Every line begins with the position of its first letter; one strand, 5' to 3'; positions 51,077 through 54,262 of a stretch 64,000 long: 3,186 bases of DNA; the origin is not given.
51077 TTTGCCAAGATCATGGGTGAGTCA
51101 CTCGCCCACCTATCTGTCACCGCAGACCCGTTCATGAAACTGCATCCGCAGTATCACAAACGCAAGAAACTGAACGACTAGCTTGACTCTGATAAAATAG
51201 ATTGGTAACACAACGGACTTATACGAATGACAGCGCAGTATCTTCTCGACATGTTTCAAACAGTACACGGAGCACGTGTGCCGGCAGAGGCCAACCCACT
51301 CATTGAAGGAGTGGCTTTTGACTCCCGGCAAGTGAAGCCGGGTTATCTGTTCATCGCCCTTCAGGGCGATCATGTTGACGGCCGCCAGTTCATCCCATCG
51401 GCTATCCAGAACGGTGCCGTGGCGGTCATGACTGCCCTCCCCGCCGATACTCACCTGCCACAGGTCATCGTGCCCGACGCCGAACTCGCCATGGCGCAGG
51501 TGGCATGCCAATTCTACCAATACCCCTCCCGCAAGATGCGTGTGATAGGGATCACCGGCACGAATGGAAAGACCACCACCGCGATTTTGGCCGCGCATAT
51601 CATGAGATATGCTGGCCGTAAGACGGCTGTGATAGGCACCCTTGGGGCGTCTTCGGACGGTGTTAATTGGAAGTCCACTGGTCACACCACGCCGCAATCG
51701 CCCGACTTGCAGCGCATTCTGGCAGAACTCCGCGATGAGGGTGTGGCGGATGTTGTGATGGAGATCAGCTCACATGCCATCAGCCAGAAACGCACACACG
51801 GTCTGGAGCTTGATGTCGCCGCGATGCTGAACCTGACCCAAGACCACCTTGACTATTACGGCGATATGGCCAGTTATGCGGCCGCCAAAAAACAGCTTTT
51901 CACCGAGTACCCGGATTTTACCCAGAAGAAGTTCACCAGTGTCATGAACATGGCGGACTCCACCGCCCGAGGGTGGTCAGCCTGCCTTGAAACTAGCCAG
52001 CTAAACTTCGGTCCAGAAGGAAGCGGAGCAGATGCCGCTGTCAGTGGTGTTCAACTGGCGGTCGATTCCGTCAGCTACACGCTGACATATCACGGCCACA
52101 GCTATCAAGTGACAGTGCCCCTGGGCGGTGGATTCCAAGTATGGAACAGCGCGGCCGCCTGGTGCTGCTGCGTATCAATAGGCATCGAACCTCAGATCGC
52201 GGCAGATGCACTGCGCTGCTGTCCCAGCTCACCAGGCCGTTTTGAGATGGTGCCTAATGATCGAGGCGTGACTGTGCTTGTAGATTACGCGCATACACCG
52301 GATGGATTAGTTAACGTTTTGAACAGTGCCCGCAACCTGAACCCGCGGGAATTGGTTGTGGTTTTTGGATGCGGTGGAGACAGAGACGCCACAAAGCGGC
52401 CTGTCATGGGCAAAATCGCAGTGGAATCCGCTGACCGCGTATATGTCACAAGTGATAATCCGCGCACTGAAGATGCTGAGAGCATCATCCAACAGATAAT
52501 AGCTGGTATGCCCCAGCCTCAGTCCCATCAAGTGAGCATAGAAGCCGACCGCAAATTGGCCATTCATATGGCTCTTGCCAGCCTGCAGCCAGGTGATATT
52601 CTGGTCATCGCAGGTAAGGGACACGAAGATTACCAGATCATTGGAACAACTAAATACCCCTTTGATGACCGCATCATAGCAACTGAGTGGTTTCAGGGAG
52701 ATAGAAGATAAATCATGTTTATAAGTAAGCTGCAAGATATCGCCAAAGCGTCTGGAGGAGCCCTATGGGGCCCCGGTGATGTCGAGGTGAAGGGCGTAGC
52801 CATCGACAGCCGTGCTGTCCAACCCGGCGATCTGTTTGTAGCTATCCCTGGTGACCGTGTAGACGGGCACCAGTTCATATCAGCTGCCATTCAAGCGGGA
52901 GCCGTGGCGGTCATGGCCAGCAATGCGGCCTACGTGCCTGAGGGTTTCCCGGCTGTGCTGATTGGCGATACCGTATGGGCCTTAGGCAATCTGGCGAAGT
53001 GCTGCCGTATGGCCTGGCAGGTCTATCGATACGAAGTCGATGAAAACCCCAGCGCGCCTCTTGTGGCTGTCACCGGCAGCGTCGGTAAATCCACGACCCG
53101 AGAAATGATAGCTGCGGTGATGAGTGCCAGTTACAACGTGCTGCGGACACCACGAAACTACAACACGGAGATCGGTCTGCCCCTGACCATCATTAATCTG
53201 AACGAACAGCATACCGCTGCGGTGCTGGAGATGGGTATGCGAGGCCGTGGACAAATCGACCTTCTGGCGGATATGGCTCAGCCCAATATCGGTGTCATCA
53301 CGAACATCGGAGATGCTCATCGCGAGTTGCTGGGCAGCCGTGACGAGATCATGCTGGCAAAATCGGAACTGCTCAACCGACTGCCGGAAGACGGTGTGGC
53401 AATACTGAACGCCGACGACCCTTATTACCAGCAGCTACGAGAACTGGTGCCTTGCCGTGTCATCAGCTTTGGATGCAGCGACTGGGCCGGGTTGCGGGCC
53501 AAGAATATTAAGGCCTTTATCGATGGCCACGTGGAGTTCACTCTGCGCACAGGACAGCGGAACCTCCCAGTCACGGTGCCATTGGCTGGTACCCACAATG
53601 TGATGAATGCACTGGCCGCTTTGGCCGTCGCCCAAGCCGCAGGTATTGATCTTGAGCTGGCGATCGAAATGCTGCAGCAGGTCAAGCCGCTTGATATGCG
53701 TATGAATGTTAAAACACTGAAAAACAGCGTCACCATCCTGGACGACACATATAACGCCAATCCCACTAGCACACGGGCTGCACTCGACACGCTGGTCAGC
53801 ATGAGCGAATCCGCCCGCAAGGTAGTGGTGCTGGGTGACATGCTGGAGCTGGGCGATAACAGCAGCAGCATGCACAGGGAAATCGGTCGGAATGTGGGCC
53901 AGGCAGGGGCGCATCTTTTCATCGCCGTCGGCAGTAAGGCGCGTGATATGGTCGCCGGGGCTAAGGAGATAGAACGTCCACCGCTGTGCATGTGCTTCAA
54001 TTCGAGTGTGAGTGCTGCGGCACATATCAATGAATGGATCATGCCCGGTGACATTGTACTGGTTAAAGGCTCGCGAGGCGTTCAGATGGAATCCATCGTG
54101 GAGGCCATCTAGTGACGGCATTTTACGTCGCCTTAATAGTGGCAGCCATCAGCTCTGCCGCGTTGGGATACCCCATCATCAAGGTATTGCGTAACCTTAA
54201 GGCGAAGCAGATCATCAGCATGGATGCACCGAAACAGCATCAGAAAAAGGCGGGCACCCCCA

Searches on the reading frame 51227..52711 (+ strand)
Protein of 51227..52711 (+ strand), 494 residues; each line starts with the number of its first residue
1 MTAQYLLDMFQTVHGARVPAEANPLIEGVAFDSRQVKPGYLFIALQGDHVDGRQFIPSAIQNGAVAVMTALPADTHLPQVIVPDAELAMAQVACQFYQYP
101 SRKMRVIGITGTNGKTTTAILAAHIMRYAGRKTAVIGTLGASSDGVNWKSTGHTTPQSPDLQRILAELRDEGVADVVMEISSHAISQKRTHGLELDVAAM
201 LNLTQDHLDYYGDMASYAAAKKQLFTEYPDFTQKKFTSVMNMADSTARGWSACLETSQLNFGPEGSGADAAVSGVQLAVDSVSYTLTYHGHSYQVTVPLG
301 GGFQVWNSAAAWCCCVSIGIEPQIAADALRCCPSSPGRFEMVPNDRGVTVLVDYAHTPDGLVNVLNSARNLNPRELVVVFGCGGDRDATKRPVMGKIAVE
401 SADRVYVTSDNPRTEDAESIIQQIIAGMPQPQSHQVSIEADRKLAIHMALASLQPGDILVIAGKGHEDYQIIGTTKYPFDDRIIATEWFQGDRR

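Call 46: search_protein_families(library=pfam, proteins=[window:51227-52711:+], max_evalue=0.0001)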
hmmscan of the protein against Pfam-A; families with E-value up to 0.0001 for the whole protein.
window:51227-52711:+ (494 aa): 3 families
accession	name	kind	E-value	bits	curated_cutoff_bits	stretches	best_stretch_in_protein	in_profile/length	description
PF08245.18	Mur_ligase_M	-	3.3e-41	141.9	24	1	109-314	1-199/200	Mur ligase middle domain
PF02875.26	Mur_ligase_C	-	1e-35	123.8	28.4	1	337-465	1-127/127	Mur ligase, glutamate ligase domain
PF01225.30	Mur_ligase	-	3.1e-10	40.7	21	1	26-74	2-55/95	Mur ligase family, catalytic domain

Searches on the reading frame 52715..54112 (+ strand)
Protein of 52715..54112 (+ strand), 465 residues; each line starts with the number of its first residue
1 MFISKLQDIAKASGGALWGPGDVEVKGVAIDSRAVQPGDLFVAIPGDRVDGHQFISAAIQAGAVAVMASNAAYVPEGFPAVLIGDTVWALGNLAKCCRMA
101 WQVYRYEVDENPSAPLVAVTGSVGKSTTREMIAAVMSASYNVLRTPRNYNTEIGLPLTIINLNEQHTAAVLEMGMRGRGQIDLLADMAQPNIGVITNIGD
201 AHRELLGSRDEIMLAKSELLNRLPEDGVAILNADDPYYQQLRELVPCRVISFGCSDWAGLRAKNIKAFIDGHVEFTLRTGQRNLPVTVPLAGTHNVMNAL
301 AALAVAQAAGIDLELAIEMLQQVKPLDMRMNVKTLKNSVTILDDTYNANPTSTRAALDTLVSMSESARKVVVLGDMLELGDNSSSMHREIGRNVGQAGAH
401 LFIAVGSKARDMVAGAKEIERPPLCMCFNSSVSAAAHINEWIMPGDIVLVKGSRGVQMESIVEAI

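Call 46: search_protein_families(library=pfam, proteins=[window:52715-54112:+], max_evalue=0.0001)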
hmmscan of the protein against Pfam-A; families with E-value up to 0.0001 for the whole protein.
window:52715-54112:+ (465 aa): 3 families
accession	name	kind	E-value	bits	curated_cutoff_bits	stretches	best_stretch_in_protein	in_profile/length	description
PF08245.18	Mur_ligase_M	-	7.7e-49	166.8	24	1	119-306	1-200/200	Mur ligase middle domain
PF02875.26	Mur_ligase_C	-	4.5e-21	76.4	28.4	1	328-454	1-127/127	Mur ligase, glutamate ligase domain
PF01225.30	Mur_ligase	-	4.6e-13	49.8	21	1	24-81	1-58/95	Mur ligase family, catalytic domain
